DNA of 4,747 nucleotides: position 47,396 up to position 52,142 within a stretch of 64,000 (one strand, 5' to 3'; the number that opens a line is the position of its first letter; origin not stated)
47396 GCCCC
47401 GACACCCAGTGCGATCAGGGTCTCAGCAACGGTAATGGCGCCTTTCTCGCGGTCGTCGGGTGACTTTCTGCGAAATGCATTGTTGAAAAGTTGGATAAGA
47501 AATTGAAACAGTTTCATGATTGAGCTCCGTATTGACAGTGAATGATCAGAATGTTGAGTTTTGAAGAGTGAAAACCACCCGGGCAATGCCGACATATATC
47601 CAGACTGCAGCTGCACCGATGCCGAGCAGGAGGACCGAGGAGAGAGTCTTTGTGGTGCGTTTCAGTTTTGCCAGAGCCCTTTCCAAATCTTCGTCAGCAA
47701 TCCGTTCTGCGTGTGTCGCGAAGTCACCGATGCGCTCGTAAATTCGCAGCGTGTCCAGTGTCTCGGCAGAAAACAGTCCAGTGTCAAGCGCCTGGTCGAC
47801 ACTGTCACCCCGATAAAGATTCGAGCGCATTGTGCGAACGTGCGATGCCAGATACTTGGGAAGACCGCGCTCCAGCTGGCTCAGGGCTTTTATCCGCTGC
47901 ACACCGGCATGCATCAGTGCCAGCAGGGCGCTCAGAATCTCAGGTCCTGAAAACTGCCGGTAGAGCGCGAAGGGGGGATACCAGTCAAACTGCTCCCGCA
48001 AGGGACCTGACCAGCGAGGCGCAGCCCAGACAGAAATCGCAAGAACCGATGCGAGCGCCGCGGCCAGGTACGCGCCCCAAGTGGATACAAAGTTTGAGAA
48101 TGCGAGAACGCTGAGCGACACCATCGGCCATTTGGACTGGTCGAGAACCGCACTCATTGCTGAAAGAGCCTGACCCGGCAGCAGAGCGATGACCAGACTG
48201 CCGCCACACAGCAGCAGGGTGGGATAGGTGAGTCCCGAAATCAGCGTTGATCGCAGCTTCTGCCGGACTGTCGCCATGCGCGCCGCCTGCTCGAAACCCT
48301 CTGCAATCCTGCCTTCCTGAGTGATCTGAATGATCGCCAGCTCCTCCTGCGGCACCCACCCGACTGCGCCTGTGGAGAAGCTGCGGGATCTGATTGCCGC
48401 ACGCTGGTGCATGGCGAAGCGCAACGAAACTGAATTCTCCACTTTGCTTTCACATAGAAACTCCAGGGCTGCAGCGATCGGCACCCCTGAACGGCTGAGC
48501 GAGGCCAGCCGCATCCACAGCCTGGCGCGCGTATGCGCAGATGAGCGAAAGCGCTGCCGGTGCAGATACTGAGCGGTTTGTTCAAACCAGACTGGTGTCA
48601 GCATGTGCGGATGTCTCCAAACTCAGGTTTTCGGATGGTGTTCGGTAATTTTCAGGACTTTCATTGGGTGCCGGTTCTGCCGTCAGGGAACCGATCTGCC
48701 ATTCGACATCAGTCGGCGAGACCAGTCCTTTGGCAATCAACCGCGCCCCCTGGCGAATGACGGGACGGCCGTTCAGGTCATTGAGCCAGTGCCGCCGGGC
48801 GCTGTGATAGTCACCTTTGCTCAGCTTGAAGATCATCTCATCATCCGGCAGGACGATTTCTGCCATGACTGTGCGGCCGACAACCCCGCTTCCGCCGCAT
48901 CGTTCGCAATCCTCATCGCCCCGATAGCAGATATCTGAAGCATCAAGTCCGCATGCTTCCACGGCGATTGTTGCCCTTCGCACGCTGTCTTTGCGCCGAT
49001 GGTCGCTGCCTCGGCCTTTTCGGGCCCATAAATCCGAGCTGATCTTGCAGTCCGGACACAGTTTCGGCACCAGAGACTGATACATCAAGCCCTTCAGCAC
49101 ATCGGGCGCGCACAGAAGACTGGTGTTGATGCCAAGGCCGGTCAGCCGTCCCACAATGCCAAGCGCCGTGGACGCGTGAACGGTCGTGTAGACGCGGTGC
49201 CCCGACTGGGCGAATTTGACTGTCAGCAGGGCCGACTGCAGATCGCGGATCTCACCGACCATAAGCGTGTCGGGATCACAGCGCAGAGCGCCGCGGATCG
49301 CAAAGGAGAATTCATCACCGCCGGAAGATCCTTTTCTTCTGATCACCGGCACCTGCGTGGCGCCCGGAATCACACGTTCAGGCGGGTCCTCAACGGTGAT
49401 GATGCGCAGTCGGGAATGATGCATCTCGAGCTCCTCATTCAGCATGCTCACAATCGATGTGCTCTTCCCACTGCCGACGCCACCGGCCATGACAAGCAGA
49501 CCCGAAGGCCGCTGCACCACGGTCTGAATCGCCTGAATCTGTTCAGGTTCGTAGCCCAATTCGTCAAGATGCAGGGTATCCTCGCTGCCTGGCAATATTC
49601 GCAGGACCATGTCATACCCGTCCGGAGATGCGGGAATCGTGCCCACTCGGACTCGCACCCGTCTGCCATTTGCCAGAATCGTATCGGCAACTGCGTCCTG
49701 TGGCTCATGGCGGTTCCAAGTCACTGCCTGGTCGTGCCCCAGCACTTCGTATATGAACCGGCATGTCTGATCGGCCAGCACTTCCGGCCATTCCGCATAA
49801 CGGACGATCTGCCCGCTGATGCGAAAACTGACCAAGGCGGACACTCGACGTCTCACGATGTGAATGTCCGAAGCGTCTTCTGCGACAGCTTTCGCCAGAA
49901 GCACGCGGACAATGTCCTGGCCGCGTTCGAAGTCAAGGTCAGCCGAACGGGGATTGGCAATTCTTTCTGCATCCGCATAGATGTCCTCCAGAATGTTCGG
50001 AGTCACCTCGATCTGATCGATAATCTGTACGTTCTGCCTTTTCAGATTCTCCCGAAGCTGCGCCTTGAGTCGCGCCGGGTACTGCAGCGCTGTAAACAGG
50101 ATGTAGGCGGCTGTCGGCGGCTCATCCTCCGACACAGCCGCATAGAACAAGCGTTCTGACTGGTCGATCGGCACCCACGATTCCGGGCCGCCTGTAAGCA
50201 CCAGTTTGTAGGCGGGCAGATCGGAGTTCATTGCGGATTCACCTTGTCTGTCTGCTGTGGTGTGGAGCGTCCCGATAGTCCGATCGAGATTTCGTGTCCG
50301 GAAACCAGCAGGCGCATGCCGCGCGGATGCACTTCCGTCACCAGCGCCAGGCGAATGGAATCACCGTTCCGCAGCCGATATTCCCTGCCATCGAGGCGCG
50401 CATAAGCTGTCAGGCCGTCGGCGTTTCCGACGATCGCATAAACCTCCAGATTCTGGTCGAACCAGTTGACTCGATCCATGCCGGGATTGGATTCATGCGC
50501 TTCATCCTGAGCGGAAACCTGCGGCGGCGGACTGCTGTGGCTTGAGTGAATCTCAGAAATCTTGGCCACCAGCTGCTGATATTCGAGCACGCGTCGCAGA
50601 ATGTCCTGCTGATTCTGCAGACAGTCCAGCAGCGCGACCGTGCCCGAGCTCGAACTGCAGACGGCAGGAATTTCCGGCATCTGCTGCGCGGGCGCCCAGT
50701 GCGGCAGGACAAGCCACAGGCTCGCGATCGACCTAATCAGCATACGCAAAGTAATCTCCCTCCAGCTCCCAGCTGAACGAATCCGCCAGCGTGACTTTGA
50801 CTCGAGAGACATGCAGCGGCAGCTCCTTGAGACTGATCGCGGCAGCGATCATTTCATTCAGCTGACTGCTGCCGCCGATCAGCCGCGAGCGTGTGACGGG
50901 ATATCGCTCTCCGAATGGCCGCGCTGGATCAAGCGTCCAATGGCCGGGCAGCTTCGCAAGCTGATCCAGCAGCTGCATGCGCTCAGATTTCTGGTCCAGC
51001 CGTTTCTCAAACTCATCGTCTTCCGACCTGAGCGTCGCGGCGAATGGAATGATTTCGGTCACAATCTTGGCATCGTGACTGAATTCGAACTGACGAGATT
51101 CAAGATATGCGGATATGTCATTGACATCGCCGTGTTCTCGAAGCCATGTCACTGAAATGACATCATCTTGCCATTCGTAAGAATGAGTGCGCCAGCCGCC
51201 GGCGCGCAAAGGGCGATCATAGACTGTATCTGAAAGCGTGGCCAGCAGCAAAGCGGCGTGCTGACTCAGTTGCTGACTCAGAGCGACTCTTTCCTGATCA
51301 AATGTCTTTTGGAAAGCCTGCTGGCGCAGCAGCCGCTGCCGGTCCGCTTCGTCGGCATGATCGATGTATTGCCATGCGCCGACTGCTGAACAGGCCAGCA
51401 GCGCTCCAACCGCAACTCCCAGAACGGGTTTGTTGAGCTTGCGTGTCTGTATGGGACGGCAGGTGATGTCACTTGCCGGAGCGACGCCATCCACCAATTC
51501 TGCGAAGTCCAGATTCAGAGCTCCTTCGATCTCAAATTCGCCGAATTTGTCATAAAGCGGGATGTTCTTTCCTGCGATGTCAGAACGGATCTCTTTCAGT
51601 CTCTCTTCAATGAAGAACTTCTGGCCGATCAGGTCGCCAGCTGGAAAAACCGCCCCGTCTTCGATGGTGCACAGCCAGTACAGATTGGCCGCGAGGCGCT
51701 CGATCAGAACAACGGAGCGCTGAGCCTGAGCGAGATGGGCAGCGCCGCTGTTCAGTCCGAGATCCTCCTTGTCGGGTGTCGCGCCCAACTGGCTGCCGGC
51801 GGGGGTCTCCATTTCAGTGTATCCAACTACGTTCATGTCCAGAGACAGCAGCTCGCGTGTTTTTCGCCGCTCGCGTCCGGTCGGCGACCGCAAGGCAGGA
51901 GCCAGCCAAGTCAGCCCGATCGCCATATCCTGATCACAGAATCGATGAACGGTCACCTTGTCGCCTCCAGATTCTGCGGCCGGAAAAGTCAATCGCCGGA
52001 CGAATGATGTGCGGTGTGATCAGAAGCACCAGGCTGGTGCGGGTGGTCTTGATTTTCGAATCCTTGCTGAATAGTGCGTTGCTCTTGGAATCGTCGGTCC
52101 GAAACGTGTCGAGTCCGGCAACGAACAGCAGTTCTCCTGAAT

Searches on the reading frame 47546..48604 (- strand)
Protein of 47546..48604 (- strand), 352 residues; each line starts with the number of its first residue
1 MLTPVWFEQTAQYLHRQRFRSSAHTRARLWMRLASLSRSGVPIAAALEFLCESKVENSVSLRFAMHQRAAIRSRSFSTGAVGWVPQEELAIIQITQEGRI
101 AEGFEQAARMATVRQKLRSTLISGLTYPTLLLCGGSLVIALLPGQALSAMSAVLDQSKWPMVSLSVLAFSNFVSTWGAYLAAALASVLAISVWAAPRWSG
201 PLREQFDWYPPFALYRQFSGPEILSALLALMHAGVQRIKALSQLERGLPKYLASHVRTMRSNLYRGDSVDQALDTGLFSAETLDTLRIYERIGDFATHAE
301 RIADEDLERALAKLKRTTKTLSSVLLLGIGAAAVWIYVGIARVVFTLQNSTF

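Call 19: search_protein_families(library=ncbifam, proteins=[window:47546-48604:-], max_evalue=0.00001)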
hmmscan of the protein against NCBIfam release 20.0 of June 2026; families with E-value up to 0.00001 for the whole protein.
window:47546-48604:- (352 aa): 3 families
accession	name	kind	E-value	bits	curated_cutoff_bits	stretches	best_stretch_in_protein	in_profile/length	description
TIGR02120.1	GspF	equivalog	8.8e-15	54.8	424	1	17-347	56-397/401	type II secretion system inner membrane protein GspF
NF007861.0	PRK10573.1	equivalog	5.3e-13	48.8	401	1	22-334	57-381/401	protein transport protein HofC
NF041012.2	T4P_ComGB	equivalog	9.8e-12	44.8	240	1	26-339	3-322/332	competence type IV pilus assembly protein ComGB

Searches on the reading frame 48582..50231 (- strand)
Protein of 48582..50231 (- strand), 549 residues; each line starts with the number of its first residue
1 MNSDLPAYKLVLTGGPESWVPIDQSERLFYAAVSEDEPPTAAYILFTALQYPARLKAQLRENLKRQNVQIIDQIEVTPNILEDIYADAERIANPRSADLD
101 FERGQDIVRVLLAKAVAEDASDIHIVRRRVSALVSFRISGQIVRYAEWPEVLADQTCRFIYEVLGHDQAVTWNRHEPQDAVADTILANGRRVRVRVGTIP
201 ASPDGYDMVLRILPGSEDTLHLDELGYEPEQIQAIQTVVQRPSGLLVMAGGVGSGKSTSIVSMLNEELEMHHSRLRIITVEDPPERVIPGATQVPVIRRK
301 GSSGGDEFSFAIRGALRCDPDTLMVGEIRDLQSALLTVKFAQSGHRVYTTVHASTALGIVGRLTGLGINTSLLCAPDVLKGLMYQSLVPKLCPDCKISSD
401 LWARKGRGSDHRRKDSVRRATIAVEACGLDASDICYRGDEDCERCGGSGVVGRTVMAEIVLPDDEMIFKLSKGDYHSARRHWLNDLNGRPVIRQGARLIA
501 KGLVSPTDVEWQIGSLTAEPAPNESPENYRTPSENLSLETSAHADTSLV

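Call 19: search_protein_families(library=ncbifam, proteins=[window:48582-50231:-], max_evalue=0.00001)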
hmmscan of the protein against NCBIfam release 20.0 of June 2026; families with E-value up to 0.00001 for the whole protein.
window:48582-50231:- (549 aa): 17 families
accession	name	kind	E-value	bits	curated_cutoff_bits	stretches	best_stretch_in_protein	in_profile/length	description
TIGR02533.1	type_II_gspE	equivalog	5.6e-59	200.1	630.25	1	105-505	107-478/486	type II secretion system ATPase GspE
TIGR02538.1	type_IV_pilB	equivalog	1.7e-55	188.7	675.65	1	107-467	184-516/564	type IV-A pilus assembly ATPase PilB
NF007755.0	PRK10436.1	equivalog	3.7e-47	161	617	1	92-511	73-457/465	type II secretion system protein GspE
NF041000.1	ATPase_ComGA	equivalog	6.7e-47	159.7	300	1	111-389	3-266/267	competence type IV pilus ATPase ComGA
NF053534.1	T4PilAsmATPsTfpB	equivalog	1.1e-46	159.4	850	1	105-505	202-574/584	type IV pilus assembly ATPase TfpB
TIGR01420.1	pilT_fam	subfamily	5.8e-39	134.3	319.1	1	111-365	5-241/343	PilT/PilU family type 4a pilus ATPase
TIGR02525.1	plasmid_TraJ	equivalog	4.9e-18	65.2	368.3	1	184-362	92-268/372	plasmid transfer ATPase TraJ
TIGR02524.1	dot_icm_DotB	equivalog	6.3e-17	61.8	463.3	1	151-365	45-258/358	Dot/Icm type IV secretion system ATPase DotB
TIGR03819.1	heli_sec_ATPase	hypoth_equivalog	2e-15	56.8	373.15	1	178-370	114-304/340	TadA family conjugal transfer-associated ATPase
NF058587.1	archaellum_moto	equivalog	4.7e-15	55.3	550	1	247-369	279-399/527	archaellum flagellar ATPase motor FlaI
TIGR02788.1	VirB11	equivalog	8.8e-12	44.7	249.95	1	246-366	147-265/308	P-type DNA transfer ATPase VirB11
TIGR02782.1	TrbB_P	equivalog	2.4e-10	40.2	304.55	1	231-366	125-255/303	P-type conjugative transfer ATPase TrbB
NF053672.1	bindosome_BasE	exception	1.8e-09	36.9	1000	1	242-367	269-393/512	bindosome assembly system ATPase subunit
NF010407.0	PRK13833.1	subfamily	1.5e-08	34.4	499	1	231-371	133-267/323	conjugal transfer protein TrbB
NF010469.0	PRK13894.1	subfamily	1.7e-08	34.2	508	1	230-366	137-267/320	conjugal transfer ATPase TrbB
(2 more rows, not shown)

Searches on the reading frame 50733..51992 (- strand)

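Call 19: search_protein_families(library=ncbifam, proteins=[window:50733-51992:-], max_evalue=0.00001)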
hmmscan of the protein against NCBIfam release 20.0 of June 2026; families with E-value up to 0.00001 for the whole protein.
window:50733-51992:- (419 aa): 0 families

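Call 29: search_protein_families(library=pfam, proteins=[window:50733-51992:-], max_evalue=0.01)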
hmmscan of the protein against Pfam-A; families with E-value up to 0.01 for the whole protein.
window:50733-51992:- (419 aa): 1 family
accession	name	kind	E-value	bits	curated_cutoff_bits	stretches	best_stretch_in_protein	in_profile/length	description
PF06864.17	PAP_PilO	-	7.2e-07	28.8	26.7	1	56-343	43-332/419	Pilin accessory protein (PilO)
